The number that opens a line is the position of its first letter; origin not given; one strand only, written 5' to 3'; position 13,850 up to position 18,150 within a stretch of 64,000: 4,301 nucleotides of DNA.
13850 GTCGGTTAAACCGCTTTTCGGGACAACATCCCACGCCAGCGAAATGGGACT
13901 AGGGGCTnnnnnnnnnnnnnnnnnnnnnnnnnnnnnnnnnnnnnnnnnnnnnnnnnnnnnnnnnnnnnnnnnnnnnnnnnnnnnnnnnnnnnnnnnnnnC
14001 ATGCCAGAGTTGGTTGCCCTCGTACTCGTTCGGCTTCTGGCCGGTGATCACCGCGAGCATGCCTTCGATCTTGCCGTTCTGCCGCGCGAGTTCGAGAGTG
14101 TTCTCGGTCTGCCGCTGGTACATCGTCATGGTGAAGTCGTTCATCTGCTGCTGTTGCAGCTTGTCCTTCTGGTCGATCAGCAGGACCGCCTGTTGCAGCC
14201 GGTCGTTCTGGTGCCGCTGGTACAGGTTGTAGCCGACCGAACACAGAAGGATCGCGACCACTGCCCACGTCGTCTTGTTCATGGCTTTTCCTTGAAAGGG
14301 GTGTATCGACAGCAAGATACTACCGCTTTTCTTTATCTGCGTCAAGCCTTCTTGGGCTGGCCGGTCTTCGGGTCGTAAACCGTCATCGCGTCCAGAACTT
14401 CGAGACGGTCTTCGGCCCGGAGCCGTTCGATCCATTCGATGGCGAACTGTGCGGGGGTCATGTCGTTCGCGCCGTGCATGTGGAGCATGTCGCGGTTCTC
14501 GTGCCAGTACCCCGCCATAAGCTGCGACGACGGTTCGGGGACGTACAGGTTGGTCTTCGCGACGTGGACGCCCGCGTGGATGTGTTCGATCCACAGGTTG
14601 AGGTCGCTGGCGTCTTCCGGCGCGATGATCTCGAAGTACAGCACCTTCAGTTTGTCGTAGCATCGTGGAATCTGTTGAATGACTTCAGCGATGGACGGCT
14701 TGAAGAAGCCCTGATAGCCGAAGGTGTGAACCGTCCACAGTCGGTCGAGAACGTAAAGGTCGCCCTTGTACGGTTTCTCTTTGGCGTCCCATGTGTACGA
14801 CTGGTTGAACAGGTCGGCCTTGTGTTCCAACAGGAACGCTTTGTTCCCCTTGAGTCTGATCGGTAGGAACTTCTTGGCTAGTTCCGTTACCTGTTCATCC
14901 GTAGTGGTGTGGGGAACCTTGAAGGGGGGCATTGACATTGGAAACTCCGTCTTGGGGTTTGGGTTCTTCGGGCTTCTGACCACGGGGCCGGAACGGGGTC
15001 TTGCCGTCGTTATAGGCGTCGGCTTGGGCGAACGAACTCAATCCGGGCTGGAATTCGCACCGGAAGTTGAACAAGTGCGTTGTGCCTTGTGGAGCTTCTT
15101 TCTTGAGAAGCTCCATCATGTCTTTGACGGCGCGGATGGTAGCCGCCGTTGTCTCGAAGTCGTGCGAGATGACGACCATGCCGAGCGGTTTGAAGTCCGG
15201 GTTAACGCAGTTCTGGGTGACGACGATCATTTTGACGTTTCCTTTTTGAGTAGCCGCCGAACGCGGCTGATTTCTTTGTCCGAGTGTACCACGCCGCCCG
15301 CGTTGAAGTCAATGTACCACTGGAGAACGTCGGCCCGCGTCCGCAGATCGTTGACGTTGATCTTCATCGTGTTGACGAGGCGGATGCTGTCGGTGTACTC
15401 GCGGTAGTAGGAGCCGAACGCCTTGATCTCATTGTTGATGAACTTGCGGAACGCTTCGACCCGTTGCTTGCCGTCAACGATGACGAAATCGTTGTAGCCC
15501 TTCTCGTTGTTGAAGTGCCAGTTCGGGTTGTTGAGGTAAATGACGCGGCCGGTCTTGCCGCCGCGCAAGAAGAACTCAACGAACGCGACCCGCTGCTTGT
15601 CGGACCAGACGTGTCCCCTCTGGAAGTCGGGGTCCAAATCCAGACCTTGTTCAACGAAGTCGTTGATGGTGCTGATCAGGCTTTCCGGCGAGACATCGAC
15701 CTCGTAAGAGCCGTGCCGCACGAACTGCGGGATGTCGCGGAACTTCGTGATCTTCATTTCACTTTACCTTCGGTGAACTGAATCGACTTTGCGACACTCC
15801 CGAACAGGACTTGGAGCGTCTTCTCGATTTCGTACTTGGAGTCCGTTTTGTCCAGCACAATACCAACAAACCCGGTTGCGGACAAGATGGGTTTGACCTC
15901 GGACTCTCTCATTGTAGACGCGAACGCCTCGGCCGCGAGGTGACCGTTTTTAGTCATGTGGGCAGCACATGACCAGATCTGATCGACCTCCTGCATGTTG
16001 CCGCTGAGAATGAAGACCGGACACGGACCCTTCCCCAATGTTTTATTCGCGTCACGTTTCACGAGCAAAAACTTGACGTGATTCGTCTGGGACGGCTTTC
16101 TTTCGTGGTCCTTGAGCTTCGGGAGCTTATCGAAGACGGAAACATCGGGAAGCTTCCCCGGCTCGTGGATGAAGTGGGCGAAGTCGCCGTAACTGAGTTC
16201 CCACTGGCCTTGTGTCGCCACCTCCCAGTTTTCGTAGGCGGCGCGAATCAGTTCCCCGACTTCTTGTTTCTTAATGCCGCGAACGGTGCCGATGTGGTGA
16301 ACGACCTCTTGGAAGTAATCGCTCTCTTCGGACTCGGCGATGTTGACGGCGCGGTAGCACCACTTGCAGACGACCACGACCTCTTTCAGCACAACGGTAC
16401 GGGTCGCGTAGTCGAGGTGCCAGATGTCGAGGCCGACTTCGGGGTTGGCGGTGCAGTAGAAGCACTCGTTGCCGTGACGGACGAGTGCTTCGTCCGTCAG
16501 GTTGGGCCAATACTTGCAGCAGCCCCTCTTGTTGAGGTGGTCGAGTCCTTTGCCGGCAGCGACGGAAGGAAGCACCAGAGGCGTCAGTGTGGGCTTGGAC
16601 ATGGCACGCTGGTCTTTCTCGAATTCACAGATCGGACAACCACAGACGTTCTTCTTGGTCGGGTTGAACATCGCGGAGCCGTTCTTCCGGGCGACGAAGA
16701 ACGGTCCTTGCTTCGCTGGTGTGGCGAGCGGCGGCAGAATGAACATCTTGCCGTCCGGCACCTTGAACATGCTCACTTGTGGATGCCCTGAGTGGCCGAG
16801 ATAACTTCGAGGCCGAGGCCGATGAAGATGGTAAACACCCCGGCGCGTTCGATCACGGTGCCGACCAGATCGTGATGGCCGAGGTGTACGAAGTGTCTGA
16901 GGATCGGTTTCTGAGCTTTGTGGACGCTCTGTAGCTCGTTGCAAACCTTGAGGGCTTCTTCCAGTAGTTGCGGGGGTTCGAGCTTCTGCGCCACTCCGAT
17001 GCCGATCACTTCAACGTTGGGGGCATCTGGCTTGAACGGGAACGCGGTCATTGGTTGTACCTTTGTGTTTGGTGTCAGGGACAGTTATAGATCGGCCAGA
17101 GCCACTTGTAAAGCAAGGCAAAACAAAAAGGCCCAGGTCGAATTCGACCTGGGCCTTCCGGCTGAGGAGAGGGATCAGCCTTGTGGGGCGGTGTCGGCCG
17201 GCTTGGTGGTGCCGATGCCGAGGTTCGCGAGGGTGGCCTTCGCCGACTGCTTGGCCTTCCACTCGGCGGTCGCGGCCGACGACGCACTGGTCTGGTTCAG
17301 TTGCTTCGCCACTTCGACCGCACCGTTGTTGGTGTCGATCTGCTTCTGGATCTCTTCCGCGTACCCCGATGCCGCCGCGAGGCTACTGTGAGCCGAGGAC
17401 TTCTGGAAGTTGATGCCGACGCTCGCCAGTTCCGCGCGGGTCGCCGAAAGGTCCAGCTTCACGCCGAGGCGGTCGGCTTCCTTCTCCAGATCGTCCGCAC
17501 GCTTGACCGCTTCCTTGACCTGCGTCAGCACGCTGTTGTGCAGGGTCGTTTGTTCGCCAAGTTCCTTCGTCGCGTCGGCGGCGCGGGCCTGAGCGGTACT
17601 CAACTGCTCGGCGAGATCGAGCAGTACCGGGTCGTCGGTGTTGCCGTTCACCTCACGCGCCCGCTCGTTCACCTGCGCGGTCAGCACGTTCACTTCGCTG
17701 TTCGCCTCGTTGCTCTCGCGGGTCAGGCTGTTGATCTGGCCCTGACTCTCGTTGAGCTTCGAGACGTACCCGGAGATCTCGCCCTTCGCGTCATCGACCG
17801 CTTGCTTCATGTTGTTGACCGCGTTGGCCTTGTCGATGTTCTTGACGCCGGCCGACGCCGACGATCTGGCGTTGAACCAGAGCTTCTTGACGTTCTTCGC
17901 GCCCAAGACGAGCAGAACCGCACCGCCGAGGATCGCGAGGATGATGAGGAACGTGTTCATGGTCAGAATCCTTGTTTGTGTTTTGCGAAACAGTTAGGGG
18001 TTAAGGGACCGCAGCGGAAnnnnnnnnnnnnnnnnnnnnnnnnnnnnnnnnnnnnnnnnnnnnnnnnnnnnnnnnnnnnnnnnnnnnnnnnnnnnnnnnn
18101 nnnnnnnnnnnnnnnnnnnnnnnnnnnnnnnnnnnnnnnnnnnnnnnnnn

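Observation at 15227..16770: Adjacent ATGA-coupled DUF262/ParB-like and Cys-rich HNH-like genes: possible split GmrSD-type (type IV restriction-like) nuclease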

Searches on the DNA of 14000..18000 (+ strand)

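Call 5: search_dna_similar(query=window:14000-18000:+, collection=phages, mode=near, max_rows=15)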
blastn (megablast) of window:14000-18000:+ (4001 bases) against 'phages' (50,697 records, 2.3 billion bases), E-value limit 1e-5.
No match.
